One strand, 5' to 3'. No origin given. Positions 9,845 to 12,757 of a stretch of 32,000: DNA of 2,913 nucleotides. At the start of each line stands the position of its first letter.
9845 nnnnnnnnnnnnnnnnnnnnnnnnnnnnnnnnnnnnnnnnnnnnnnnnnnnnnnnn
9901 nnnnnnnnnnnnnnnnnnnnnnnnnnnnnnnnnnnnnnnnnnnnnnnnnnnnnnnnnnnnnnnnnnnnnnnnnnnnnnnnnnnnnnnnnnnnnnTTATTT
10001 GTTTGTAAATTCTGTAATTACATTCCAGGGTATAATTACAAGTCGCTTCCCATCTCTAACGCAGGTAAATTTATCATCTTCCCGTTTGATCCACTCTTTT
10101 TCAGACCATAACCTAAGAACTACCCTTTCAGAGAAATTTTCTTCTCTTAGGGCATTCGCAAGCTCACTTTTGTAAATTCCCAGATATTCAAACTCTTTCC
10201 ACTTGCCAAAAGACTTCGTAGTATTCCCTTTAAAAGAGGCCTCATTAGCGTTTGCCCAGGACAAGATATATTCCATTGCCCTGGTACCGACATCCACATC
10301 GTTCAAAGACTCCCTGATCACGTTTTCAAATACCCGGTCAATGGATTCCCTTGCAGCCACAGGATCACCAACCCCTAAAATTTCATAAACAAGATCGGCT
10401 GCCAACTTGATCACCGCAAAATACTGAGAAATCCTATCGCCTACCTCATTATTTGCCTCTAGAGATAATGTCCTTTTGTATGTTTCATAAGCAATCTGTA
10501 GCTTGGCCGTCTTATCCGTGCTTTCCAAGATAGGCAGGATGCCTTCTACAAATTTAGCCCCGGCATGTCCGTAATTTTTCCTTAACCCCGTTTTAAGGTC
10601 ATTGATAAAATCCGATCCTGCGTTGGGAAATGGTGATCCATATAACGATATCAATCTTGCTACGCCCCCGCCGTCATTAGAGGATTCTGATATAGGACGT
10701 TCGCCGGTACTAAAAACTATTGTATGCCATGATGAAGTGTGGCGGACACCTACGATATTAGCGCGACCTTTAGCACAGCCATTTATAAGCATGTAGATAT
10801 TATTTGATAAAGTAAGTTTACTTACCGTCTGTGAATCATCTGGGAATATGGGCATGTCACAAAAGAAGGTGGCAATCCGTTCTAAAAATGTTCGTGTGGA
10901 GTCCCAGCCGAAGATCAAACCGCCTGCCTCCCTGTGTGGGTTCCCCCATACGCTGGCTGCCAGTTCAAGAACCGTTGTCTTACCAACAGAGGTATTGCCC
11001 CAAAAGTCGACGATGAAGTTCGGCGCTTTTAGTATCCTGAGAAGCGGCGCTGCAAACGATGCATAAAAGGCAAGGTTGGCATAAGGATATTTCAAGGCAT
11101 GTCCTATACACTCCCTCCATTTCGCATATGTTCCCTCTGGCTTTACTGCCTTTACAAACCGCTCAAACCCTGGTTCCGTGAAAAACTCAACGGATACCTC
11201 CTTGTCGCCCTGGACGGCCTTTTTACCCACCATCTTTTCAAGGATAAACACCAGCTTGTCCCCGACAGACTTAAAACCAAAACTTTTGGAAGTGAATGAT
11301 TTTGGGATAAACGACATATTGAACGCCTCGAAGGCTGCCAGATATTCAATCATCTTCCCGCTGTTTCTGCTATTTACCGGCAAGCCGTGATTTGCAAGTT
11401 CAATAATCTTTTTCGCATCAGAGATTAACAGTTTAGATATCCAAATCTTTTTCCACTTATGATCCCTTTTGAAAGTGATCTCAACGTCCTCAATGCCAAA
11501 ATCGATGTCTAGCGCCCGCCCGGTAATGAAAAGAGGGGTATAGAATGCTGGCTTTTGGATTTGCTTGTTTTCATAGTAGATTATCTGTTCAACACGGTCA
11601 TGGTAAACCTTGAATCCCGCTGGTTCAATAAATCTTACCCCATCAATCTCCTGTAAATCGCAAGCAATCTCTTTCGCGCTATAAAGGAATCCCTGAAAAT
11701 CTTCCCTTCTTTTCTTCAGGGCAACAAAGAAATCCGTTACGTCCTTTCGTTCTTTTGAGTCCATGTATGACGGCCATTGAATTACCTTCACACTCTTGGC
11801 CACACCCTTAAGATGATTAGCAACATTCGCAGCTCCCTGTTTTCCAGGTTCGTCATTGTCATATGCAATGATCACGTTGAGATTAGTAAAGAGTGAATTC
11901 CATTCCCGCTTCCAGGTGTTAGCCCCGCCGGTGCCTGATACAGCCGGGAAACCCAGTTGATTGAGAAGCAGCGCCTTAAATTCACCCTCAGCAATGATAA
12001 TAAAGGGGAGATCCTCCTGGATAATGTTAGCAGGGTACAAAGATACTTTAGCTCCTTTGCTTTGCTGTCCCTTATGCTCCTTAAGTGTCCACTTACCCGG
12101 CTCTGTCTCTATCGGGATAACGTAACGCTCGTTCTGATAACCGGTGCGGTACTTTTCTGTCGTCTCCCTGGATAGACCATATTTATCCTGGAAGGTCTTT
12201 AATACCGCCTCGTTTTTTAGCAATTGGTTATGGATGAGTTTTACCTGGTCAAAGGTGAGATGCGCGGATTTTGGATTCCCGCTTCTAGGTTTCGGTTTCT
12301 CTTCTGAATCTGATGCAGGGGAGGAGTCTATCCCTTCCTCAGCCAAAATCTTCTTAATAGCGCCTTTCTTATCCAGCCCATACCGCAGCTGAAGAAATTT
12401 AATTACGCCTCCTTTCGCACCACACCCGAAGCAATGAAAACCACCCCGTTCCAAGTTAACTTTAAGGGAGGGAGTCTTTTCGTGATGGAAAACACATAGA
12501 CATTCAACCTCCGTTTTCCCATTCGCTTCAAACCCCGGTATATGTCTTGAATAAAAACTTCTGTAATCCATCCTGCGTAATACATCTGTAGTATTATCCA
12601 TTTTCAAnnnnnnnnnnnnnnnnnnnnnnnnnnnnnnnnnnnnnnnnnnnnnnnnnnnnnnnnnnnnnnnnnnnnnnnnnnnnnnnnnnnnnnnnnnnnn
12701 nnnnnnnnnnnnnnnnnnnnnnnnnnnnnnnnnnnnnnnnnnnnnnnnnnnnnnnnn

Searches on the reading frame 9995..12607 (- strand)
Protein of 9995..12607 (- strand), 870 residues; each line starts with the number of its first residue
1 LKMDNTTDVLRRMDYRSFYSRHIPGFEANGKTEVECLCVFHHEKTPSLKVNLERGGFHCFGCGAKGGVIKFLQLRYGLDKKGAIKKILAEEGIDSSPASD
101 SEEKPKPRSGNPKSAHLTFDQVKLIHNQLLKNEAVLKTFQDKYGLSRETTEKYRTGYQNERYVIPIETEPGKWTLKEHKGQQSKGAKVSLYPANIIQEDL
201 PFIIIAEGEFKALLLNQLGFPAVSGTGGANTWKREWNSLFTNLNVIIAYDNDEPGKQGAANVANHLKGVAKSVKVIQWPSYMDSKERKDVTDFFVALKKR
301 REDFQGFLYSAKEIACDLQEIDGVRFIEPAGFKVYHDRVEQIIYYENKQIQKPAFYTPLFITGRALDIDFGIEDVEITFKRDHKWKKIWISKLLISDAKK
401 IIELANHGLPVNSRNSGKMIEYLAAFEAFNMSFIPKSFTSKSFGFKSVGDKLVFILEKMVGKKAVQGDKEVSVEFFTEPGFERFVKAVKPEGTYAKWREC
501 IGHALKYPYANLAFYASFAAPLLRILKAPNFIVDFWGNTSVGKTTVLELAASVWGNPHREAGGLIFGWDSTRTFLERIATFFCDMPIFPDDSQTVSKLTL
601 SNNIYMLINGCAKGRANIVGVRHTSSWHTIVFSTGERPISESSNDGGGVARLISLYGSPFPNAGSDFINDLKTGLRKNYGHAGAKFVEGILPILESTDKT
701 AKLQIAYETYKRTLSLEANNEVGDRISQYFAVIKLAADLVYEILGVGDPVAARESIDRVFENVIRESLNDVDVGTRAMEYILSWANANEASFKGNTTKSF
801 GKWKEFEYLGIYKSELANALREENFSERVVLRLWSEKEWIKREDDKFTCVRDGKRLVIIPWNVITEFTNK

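Call 7: search_protein_families(library=pfam, proteins=[window:9995-12607:-], max_evalue=0.01)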
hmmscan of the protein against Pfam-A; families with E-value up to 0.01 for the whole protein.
window:9995-12607:- (870 aa): 8 families
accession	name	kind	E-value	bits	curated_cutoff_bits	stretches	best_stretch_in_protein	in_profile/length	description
PF06048.17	DUF927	-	1.9e-43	149.6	22.6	1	332-622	1-279/284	Domain of unknown function (DUF927)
PF18662.7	HTH_56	-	4.9e-17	62.4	26.2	1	772-848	1-87/111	Cch helix turn helix domain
PF01807.25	Zn_ribbon_DnaG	-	1.2e-15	57.5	24.9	1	34-95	32-93/98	CHC2 zinc finger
PF13155.12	Toprim_2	-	2.9e-07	31.2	22.1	1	204-286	1-86/88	Toprim-like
PF13362.12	Toprim_3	-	3.2e-05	24.7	27.2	1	203-294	2-89/95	Toprim domain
PF01751.28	Toprim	-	0.0015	19.1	23.1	1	203-273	2-91/96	Toprim domain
PF12965.13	DUF3854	-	0.0041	17.5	23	0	199-295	10-124/130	Domain of unknown function (DUF3854)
PF13662.12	Toprim_4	-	0.0046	17.6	25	0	203-269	3-77/85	Toprim domain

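Call 8: search_protein_families(library=phrogs, proteins=[window:9995-12607:-], max_evalue=0.001)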
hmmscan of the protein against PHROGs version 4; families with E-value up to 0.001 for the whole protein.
window:9995-12607:- (870 aa): 15 families
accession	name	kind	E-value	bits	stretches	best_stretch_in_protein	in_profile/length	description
phrog_8841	-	DNA, RNA and nucleotide metabolism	4.9e-104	350.2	1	327-847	94-596/633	DNA primase/helicase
phrog_47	-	DNA, RNA and nucleotide metabolism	4e-29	102.8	1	4-293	24-321/947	DNA primase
phrog_6444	-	DNA, RNA and nucleotide metabolism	4.6e-27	96.1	2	36-159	38-162/577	DNA primase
phrog_1139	-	DNA, RNA and nucleotide metabolism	5.2e-20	72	1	493-764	505-777/895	DNA primase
phrog_11992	-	unknown function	2.1e-18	68.2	1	35-163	29-153/177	-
phrog_239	-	DNA, RNA and nucleotide metabolism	1.4e-17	64.9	1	33-312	40-313/801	DNA primase/helicase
phrog_18097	-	DNA, RNA and nucleotide metabolism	5e-15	56.6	1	33-103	32-101/199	DNA primase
phrog_25314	-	unknown function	2e-14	53.7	1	404-686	496-780/1010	-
phrog_849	-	DNA, RNA and nucleotide metabolism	6.1e-14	52.8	1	184-266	222-310/435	DNA primase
phrog_6088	-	DNA, RNA and nucleotide metabolism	3e-12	46.8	1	27-294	15-280/772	DNA primase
phrog_360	-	DNA, RNA and nucleotide metabolism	8.2e-12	46.4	1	27-76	23-72/133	DNA primase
phrog_510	-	DNA, RNA and nucleotide metabolism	7.5e-08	32.5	1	30-104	40-115/667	DNA primase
phrog_26824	-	unknown function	4e-07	29.5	1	36-73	28-69/868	-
phrog_2304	-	DNA, RNA and nucleotide metabolism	1.3e-06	29.6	1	30-75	29-74/133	DNA primase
phrog_5311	-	DNA, RNA and nucleotide metabolism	8.2e-05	22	1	6-85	67-153/692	helicase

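Call 9: find_homologous_proteins(query=window:9995-12607:-)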
Query window:9995-12607:- (870 aa): 282 proteins with E <= 0.001 among 7083 candidates; the best 120 are listed.
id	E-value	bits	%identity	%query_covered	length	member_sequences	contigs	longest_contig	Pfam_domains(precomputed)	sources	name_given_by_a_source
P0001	0.0e+0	1749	87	100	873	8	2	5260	PF06048.18,PF13155.13,PF01807.26,PF18662.8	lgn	-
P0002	0.0e+0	1438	71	100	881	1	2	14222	PF06048.18,PF13155.13,PF01807.26,PF18662.8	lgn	-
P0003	0.0e+0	1433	71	100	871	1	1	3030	PF06048.18,PF13155.13,PF01807.26,PF18662.8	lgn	-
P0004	0.0e+0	1426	70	100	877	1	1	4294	PF06048.18,PF13155.13,PF01807.26,PF18662.8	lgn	-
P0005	0.0e+0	1416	70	100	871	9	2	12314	PF06048.18,PF13155.13,PF01807.26,PF18662.8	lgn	-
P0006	0.0e+0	1415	69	100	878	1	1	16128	PF06048.18,PF13155.13,PF01807.26,PF18662.8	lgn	-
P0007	0.0e+0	1404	69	100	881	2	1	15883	PF06048.18,PF01807.26,PF18662.8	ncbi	-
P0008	0.0e+0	1385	68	100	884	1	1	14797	PF06048.18,PF13155.13,PF01807.26,PF18662.8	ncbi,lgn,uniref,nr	ncbi:MAG: DNA primase [Candidatus Jettenia ecosi]|uniref:DNA primase n=1 Tax=Candidatus Jettenia eco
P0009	0.0e+0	1382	68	100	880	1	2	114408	PF06048.18,PF13155.13,PF01807.26,PF18662.8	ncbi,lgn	-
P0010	0.0e+0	1365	66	100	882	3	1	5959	PF06048.18,PF13155.13,PF01807.26,PF18662.8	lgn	-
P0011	0.0e+0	1337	66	100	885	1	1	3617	PF06048.18,PF13155.13,PF01807.26,PF18662.8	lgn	-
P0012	0.0e+0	1330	65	100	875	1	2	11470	PF06048.18,PF13155.13,PF01807.26,PF18662.8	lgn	-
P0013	0.0e+0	1319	64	99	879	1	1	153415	PF06048.18,PF13155.13,PF01807.26,PF18662.8,PF13362.13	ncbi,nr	ncbi:MAG: DUF927 domain-containing protein [Candidatus Kuenenia sp.]|nr:DUF927 domain-containing pro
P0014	0.0e+0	1238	61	99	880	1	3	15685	PF06048.18,PF01807.26,PF18662.8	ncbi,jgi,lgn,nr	ncbi:MAG: DUF927 domain-containing protein [Planctomycetes bacterium]|nr:DUF927 domain-containing pr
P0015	0.0e+0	1226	67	91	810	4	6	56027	PF06048.18,PF18662.8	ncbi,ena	-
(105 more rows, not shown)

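Call 13: find_related_loci(query=A1, collection=genome_contigs, flank=6000)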
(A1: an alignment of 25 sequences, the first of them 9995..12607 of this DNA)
Query A1 (870 aa) in genome_contigs; peptide patterns used: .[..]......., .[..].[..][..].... (x = any residue, [..] = any of these).
36 stretches matched a pattern; 15 encode a relative of the query (tblastn E <= 1e-3); 15 distinct loci.
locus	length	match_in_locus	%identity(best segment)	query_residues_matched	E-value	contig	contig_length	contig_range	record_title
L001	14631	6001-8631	64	5-869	0e+0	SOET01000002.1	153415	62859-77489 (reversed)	MAG: Candidatus Kuenenia hertensis isolate YC6 NODE_219_length_153415_cov_263.833855, whole genome shotgun sequence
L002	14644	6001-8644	66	2-869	0e+0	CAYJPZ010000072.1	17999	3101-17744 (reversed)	MAG TPA_asm: uncultured candidatus Brocadiaceae bacterium isolate ERP124720_co1_183 genome assembly, contig: NODE_3958_l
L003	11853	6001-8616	61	13-870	0e+0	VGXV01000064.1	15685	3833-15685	MAG: Planctomycetota bacterium isolate K_DeepCast_100m_m2_328 K_DeepCast_100m_m2_328_Ga0194127_10005081, whole genome sh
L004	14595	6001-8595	60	13-869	0e+0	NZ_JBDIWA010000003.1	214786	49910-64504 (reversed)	MAG: Candidatus Kuenenia sp. isolate Bin_40 NODE_41_length_214786_cov_16.309822, whole genome shotgun sequence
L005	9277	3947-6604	51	2-870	0e+0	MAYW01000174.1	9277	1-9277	MAG: Candidatus Scalindua rubra isolate BSI-1 SCARUB_contig000174, whole genome shotgun sequence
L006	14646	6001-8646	46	7-870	0e+0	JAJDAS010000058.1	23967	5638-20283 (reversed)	MAG: Nitrospinia bacterium isolate OFTM173 OFTM173_57, whole genome shotgun sequence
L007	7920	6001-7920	57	3-635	0e+0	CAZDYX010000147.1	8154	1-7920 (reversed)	MAG TPA_asm: uncultured Desulfobulbia bacterium isolate binchicken_co266_215 genome assembly, contig: NODE_17843_length_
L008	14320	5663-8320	68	1-870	0e+0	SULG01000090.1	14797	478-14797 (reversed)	MAG: Candidatus Jettenia ecosi isolate J2 contig00322, whole genome shotgun sequence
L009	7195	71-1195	58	505-870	5e-145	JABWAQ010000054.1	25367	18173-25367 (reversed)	MAG: Candidatus Brocadia sp. isolate MAG_8 scaffold_1845, whole genome shotgun sequence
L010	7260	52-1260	48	478-867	3e-122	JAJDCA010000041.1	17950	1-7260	MAG: Candidatus Omnitrophota bacterium isolate OFTM38 OFTM38_40, whole genome shotgun sequence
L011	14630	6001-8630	49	8-867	0e+0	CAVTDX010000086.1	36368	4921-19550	MAG: uncultured delta proteobacterium isolate MFD01112.bin.2.43 genome assembly, contig: contig_5576, whole genome shotg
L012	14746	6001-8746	56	532-868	8e-81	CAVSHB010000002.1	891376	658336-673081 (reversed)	MAG: uncultured Nitrospiraceae bacterium isolate MFD01476.bin.1.136 genome assembly, contig: contig_55726, whole genome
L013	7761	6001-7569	29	326-841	2e-60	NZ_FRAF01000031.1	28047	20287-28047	Alicyclobacillus tolerans strain USBA-GBX-503, whole genome shotgun sequence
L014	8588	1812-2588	27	492-743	2e-15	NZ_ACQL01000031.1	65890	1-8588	Actinobacillus minor NM305 Contig_123, whole genome shotgun sequence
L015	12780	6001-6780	26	491-743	1e-14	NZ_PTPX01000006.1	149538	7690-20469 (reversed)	Glaesserella australis strain HS4635 contig_8, whole genome shotgun sequence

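Call 16: find_related_loci(query=A1, collection=metagenome_contigs, flank=6000)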
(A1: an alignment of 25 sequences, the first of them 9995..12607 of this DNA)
Query A1 (870 aa) in metagenome_contigs; peptide patterns used: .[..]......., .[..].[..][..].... (x = any residue, [..] = any of these).
74 stretches matched a pattern; 30 encode a relative of the query (tblastn E <= 1e-3); 30 distinct loci.
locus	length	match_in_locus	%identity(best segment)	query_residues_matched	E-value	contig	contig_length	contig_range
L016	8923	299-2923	87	1-870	0e+0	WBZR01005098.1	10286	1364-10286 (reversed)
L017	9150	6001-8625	87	1-870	0e+0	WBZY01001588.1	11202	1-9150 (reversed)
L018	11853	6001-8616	61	13-870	0e+0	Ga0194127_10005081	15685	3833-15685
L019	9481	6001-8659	72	1-869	0e+0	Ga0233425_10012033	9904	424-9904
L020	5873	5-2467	57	62-870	0e+0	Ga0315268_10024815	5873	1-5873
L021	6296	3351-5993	51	5-870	0e+0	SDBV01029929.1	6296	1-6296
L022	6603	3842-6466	49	5-869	0e+0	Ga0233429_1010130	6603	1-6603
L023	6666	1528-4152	49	5-869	0e+0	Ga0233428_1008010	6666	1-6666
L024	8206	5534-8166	53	3-868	0e+0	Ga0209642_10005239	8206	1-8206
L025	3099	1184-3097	55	3-634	0e+0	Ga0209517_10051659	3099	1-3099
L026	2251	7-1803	57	282-867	0e+0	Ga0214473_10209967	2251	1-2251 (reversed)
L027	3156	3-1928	47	226-867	0e+0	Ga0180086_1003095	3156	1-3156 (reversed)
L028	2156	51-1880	46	256-864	0e+0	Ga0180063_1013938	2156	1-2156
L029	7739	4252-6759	33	30-868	2e-139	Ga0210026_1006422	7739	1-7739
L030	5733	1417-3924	33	30-868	3e-140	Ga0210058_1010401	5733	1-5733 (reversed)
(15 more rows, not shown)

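Call 33: search_solved_structures(query=window:9995-12607:-, max_evalue=0.01, show_alignments=1)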
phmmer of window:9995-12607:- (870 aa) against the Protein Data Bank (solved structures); distinct sequences matched with E-value up to 0.01: 4.
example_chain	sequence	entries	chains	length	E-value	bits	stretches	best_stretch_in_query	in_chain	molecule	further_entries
8tch_A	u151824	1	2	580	1.5e-40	142.6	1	327-839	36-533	Pathogenicity island protein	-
5dgk_A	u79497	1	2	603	3.8e-15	58.5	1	488-793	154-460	Active helicase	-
1d0q_A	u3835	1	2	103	1.6e-10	43.2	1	36-96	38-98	DNA PRIMASE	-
2au3_A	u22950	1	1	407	9.4e-07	30.8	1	13-78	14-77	DNA primase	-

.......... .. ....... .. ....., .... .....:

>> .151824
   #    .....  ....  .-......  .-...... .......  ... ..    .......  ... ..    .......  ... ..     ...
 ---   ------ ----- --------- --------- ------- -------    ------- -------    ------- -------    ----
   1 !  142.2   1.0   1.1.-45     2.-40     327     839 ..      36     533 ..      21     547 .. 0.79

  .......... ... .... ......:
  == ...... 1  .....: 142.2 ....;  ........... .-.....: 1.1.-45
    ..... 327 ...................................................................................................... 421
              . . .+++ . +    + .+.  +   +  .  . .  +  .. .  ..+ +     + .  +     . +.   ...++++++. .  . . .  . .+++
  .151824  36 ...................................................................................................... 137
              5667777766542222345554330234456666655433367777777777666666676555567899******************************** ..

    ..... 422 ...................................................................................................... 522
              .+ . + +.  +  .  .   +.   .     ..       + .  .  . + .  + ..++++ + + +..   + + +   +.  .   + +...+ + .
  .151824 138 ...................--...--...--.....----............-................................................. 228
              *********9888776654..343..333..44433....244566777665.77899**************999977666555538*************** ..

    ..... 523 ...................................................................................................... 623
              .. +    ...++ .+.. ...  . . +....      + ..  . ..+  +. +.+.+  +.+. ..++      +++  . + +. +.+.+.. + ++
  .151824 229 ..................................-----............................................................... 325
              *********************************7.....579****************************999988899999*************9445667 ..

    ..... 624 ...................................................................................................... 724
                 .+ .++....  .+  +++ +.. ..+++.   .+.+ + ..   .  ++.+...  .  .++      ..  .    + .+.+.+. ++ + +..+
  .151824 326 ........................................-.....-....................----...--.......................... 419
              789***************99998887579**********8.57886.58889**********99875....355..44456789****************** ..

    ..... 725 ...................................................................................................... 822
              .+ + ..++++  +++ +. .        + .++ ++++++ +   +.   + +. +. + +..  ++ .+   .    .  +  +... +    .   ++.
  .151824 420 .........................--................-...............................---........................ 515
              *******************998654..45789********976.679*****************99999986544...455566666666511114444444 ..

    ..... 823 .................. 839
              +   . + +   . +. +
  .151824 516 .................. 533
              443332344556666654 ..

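Call 53: search_dna_similar(query=window:9995-12607:-, collection=phages, mode=protein, max_rows=12)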
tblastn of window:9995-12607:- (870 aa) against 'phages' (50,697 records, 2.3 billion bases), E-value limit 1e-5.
Records with a match: 170; places in all: 171; records where one place covers at least 80% of the query: 2.
Best place of each record, by identity: <60% 170.
By first word of the organism name: Microbacterium 36; Bacteriophage 33; Mycobacterium 30; Gordonia 11; Bacillus 7; Klebsiella 5; Listeria 5; Anaerostipes 3; Ruminococcus 3; Streptomyces 3; and 20 more.
By host as written in the record: Microbacterium foliorum NRRL B-24224 25; - 24; Microbacterium foliorum NRRL B-24224 SEA 11; Mycobacterium smegmatis mc2 155 10; Gordonia rubripertincta NRRL B-16540 9; Mycobacterium smegmatis mc#155 7; Listeria monocytogenes 5; Anaerostipes caccae DA844 3; and 50 more.
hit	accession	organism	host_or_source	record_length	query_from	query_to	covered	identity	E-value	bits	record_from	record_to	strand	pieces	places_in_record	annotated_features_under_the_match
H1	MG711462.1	Faecalibacterium phage FP_Epona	Faecalibacterium prausnitzii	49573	8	837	95%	26.1%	2e-59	227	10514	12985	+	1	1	primase/helicase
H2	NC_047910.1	Faecalibacterium phage FP_Epona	Faecalibacterium prausnitzii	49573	8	837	95%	26.1%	2e-59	227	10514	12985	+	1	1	DNA primase/helicase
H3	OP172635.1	Anaerostipes phage AC844P1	Anaerostipes caccae DA844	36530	354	840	56%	28.3%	4e-34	148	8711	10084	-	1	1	hypothetical protein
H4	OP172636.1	Anaerostipes phage AC844P2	Anaerostipes caccae DA844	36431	354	840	56%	28.3%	4e-34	147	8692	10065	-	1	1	hypothetical protein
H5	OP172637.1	Anaerostipes phage AC844P3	Anaerostipes caccae DA844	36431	354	840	56%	28.3%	4e-34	147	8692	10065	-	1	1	hypothetical protein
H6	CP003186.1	Thermoanaerobacterium phage THSA-485A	Thermoanaerobacterium saccharolyticum ...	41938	329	826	57%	26.3%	5e-36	154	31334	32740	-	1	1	protein of unknown function DUF927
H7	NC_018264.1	Thermoanaerobacterium phage THSA-485A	Thermoanaerobacterium saccharolyticum ...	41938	329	826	57%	26.3%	5e-36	154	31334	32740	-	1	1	DNA primase/helicase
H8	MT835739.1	Bacteriophage sp.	human fecal samples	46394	342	859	60%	25.0%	8e-23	111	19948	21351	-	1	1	record has no annotation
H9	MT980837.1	Ruminococcus phage phiRg507T2_3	[Ruminococcus] gnavus ATCC 29149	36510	349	846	57%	25.9%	9e-31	137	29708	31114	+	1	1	gp42: helicase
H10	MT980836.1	Ruminococcus phage phiRg507T2_2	[Ruminococcus] gnavus ATCC 29149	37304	349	846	57%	25.9%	9e-31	137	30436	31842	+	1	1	gp42: helicase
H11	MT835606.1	Bacteriophage sp.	human fecal samples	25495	349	846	57%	25.8%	1e-30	137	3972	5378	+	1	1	record has no annotation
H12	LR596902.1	Roseburia phage Jekyll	-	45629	354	837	56%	25.9%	4e-28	128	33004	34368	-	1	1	MCM-like DNA helicase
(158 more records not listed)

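Call 54: search_dna_similar(query=window:9995-12607:-, collection=plasmids, mode=protein, max_rows=12)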
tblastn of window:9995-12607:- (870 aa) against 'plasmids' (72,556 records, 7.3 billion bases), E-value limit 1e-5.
Records with a match: 188; places in all: 200; records where one place covers at least 80% of the query: 1.
Best place of each record, by identity: <60% 188.
By first word of the organism name: Pseudomonas 21; Escherichia 13; Bacillus 11; Klebsiella 7; Terrisporobacter 7; Campylobacter 7; Rhodococcus 7; Enterobacter 6; Cereibacter 6; Salmonella 5; and 54 more.
By predicted mobility (MOB-suite, as given by PLSDB): non-mobilizable 137; conjugative 27; mobilizable 24.
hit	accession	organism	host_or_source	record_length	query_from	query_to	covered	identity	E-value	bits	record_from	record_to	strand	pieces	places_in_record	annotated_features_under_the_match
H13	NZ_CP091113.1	Bacillus thuringiensis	Whole organism,soil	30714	36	867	96%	22.5%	3e-40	169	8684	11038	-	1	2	DUF927 domain-containing protein | CHC2 zinc finger domain-containing protein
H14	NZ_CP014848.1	Bacillus thuringiensis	soil,soil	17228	310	867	64%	24.4%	2e-38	163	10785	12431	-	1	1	DUF927 domain-containing protein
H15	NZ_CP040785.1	Bacillus thuringiensis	whole organism,soil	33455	310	840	61%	24.5%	2e-41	173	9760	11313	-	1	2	DUF927 domain-containing protein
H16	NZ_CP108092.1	Streptomyces virginiae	-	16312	358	851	57%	26.0%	5e-21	107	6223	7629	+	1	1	DUF927 domain-containing protein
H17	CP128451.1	Geobacillus stearothermophilus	whole genome,Dukgu Hot Spring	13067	400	840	51%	28.6%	6e-43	177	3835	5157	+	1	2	DUF927 domain-containing protein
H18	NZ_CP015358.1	Bacillus thuringiensis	Caenorhabditis elegans,whole organism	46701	399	842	51%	27.2%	1e-29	135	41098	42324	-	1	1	none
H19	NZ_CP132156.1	Eubacterium callanderi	whole organism,sewage sludge digestor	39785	354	762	47%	28.1%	8e-25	119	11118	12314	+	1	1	DUF927 domain-containing protein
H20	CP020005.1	Bacillus thuringiensis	Bacillus thuringiensis subsp,whole ...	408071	399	783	44%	27.1%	1e-30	138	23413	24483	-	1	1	hypothetical protein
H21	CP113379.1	Bacillus paranthracis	bovine,mixed culture ...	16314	478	745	31%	35.7%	4e-40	169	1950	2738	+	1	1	DUF927 domain-containing protein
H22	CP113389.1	Bacillus paranthracis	bovine,mixed culture ...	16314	478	745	31%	35.7%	4e-40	169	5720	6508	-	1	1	DUF927 domain-containing protein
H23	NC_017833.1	Streptomyces sp. FR1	-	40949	325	687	42%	25.9%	9e-18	97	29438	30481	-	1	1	DUF927 domain-containing protein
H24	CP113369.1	Bacillus paranthracis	bovine,mixed culture ...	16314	508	745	27%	37.4%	2e-36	157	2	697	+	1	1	none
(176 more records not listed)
